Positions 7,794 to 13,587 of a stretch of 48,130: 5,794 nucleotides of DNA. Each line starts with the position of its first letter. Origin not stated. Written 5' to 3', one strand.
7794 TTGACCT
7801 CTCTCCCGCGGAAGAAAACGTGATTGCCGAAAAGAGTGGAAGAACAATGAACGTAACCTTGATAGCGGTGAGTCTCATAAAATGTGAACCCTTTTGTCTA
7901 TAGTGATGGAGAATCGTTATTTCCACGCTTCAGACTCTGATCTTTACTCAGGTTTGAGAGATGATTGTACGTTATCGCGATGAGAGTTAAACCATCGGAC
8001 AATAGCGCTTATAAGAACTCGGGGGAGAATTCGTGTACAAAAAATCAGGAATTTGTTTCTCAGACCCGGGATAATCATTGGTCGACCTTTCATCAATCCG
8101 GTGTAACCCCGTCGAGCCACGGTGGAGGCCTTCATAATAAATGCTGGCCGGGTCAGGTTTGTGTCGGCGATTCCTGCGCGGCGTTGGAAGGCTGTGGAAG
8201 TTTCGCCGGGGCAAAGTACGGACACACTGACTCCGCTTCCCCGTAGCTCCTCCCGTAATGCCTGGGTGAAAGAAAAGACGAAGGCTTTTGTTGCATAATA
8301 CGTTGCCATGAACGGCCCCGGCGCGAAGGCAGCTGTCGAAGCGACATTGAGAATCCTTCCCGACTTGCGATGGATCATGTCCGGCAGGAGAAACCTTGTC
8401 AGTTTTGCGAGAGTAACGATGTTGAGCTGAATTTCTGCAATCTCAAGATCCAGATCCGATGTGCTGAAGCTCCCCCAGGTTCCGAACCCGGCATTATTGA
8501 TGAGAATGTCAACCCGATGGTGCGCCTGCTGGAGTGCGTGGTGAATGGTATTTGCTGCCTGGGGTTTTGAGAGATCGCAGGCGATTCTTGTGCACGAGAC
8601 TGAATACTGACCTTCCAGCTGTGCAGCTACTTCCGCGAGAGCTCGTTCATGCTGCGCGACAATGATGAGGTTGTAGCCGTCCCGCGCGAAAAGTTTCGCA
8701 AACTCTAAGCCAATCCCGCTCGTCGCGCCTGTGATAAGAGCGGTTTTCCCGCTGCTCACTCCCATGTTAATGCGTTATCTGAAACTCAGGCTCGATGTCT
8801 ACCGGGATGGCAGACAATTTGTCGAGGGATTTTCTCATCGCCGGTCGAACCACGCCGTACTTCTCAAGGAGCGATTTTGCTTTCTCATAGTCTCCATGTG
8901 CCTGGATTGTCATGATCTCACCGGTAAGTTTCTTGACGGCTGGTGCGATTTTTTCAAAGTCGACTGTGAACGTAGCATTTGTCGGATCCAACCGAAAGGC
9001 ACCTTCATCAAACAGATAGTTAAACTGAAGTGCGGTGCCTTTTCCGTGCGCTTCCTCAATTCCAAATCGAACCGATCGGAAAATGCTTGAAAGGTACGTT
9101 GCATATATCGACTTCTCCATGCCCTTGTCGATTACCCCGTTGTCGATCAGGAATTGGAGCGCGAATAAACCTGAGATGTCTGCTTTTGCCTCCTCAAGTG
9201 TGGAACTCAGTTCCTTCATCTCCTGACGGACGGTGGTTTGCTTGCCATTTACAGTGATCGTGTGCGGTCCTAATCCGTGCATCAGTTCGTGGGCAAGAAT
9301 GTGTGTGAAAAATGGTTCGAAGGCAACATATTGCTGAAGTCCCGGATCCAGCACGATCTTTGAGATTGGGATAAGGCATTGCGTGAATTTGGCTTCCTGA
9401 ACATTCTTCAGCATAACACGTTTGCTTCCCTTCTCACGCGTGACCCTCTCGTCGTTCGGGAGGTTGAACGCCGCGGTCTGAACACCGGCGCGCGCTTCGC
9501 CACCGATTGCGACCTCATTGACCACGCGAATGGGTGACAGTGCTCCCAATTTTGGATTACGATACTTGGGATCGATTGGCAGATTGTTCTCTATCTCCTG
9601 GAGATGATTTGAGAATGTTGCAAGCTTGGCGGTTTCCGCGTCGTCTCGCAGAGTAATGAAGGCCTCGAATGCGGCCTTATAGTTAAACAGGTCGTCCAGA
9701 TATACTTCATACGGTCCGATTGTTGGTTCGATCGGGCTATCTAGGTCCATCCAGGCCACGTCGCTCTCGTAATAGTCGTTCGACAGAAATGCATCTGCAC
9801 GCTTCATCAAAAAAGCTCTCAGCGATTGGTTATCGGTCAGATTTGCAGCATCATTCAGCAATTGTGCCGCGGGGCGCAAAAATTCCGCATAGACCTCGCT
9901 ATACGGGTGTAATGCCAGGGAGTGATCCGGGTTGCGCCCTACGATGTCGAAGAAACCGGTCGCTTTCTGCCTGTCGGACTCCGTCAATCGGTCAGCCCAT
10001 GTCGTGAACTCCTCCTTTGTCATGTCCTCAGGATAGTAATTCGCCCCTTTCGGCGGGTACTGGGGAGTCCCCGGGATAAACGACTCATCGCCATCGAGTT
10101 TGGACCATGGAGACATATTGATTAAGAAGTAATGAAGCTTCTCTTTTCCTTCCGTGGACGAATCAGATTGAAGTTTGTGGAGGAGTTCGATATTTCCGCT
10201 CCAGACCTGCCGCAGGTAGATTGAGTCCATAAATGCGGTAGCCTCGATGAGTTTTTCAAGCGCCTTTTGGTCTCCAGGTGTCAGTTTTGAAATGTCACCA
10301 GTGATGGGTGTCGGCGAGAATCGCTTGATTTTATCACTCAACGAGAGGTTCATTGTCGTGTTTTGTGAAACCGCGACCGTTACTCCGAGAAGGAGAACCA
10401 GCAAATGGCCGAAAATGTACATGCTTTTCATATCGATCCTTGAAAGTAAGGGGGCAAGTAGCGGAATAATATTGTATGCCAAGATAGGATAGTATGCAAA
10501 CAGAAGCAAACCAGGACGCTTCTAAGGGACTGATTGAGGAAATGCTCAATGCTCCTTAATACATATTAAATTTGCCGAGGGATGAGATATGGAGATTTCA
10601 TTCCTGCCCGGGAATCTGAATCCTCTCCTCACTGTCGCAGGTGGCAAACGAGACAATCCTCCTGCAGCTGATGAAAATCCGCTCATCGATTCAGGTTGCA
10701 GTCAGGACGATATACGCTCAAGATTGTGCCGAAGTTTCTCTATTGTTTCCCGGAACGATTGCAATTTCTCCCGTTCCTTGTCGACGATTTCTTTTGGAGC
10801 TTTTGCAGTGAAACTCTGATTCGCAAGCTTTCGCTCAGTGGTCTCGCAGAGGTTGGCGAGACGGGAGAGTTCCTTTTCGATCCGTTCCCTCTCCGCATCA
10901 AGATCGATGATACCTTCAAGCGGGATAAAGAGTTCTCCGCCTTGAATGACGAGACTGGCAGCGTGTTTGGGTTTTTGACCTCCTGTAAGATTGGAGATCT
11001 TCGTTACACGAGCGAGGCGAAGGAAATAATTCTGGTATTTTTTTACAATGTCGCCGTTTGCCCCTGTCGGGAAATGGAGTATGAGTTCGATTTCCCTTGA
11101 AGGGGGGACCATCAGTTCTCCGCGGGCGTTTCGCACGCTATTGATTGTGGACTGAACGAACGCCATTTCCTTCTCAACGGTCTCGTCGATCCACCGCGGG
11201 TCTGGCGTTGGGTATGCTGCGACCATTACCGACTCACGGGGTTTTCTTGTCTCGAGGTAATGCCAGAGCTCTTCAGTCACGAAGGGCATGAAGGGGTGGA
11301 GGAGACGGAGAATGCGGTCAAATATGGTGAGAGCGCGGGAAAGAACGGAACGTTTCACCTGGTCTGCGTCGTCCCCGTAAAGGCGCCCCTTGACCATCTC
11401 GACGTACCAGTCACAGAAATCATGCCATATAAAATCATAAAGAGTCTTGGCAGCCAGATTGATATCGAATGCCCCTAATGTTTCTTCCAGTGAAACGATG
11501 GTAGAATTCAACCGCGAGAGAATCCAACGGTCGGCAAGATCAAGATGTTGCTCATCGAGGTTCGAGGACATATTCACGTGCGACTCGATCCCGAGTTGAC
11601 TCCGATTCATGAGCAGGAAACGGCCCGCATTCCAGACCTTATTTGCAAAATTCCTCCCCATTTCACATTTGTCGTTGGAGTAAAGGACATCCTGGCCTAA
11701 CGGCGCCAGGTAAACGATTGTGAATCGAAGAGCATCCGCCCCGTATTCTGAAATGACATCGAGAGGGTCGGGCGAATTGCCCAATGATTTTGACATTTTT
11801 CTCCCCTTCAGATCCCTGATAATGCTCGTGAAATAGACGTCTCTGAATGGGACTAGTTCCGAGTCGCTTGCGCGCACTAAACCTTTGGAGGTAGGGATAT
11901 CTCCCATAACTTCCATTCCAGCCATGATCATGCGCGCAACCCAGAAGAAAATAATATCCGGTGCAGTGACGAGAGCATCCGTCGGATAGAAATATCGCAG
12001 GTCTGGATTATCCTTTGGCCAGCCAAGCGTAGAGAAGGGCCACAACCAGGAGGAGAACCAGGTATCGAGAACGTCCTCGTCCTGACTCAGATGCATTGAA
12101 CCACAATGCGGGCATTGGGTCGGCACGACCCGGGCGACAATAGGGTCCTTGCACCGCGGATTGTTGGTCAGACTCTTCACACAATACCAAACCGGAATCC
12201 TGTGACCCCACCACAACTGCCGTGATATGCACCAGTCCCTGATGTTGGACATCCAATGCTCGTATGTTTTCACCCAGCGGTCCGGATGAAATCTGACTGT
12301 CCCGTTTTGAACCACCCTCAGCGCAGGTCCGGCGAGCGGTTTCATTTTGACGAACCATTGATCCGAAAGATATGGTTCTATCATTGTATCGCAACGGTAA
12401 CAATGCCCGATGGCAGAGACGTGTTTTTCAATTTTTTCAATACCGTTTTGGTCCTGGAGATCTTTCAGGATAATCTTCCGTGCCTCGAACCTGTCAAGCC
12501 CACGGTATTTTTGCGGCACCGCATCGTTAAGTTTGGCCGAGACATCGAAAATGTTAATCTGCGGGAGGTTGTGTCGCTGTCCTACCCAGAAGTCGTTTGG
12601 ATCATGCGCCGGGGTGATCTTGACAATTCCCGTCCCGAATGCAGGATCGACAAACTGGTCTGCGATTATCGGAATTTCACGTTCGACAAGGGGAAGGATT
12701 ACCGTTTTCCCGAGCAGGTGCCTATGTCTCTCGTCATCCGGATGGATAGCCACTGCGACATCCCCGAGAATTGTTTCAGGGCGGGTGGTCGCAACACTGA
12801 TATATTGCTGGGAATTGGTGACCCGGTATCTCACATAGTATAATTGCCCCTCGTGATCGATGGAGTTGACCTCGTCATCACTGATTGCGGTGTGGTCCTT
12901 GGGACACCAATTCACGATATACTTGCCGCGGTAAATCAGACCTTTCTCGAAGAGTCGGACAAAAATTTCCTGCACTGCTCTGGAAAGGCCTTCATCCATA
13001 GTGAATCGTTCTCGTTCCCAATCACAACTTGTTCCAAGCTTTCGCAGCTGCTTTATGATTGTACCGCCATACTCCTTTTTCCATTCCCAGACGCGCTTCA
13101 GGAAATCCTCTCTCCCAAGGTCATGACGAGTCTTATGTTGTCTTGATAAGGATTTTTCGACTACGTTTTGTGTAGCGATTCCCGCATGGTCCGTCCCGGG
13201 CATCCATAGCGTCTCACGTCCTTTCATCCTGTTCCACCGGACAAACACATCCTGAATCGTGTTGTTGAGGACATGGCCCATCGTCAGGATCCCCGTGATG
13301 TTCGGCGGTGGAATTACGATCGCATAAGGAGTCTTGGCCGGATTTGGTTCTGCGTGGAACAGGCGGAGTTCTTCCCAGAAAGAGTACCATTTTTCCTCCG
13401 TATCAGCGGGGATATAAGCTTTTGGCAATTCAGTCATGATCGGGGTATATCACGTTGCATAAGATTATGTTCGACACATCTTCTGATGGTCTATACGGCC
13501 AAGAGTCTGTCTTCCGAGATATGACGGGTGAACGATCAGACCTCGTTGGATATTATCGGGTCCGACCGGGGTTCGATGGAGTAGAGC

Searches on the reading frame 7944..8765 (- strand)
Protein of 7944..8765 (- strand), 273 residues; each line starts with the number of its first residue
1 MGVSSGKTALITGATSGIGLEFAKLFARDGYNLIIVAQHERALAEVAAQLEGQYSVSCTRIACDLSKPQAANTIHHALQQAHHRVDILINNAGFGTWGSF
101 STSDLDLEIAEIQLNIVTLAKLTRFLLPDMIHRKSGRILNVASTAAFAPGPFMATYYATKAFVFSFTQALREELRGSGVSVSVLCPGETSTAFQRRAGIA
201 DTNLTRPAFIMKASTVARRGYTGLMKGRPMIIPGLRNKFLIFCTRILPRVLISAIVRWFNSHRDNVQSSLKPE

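Call 75: search_protein_families(library=padloc, proteins=[window:7944-8765:-], max_evalue=0.00001)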
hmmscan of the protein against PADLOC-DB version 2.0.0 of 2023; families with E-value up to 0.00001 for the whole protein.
window:7944-8765:- (273 aa): 0 families

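Call 76: search_protein_families(library=pfam, proteins=[window:7944-8765:-], max_evalue=0.00001)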
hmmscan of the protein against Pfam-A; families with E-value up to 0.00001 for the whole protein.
window:7944-8765:- (273 aa): 3 families
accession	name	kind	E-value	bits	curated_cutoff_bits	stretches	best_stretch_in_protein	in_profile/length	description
PF00106.31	adh_short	-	2.4e-47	161.4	26.6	1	7-196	1-189/195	short chain dehydrogenase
PF13561.12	adh_short_C2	-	6.6e-27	95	27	1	13-196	1-183/236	Enoyl-(Acyl carrier protein) reductase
PF08659.16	KR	-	3.3e-09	37.3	22.6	1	8-173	2-166/180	KR domain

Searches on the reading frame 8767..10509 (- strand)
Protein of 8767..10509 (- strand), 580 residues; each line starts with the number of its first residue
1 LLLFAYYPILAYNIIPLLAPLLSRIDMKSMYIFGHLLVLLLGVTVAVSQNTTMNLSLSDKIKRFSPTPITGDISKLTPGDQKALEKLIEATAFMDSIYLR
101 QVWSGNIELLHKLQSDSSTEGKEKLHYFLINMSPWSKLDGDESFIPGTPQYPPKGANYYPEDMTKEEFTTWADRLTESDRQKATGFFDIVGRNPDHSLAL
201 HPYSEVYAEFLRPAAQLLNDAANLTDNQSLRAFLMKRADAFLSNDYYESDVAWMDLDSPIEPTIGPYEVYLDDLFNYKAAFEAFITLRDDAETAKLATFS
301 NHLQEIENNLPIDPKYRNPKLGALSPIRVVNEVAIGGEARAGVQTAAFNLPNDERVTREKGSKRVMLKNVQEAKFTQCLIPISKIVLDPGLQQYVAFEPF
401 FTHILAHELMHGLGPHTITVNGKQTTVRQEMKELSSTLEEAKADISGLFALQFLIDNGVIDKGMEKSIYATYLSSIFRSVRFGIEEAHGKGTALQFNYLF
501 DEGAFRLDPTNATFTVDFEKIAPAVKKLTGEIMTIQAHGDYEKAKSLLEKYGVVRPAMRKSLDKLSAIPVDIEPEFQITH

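Call 75: search_protein_families(library=padloc, proteins=[window:8767-10509:-], max_evalue=0.00001)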
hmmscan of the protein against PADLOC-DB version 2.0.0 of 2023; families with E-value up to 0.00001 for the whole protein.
window:8767-10509:- (580 aa): 0 families

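Call 76: search_protein_families(library=pfam, proteins=[window:8767-10509:-], max_evalue=0.00001)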
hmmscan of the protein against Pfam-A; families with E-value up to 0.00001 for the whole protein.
window:8767-10509:- (580 aa): 1 family
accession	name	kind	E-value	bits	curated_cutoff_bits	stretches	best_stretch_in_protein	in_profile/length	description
PF03571.21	Peptidase_M49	-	2.5e-14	53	21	1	207-414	101-306/548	Peptidase family M49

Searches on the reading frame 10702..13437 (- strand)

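Call 75: search_protein_families(library=padloc, proteins=[window:10702-13437:-], max_evalue=0.00001)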
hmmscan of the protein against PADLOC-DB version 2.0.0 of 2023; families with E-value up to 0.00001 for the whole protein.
window:10702-13437:- (911 aa): 0 families

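Call 76: search_protein_families(library=pfam, proteins=[window:10702-13437:-], max_evalue=0.00001)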
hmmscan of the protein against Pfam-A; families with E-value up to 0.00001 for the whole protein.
window:10702-13437:- (911 aa): 5 families
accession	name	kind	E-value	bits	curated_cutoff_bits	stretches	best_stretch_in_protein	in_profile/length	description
PF00133.28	tRNA-synt_1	-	1.8e-136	455.6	22.7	1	16-584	1-411/414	tRNA synthetases class I (I, L, M and V)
PF08264.19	Anticodon_1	-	1.3e-42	145.6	25.1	1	636-786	1-147/148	Anticodon-binding domain of tRNA ligase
PF09334.17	tRNA-synt_1g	-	9.3e-21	74.5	20.1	1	46-191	9-136/391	tRNA synthetases class I (M)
PF10458.14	Val_tRNA-synt_C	-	6.9e-18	65.1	25.9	1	845-909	1-65/66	Valyl tRNA synthetase tRNA binding arm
PF13603.12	tRNA-synt_1_2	-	1.1e-08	35.2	25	0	242-301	85-144/185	Leucyl-tRNA synthetase, editing domain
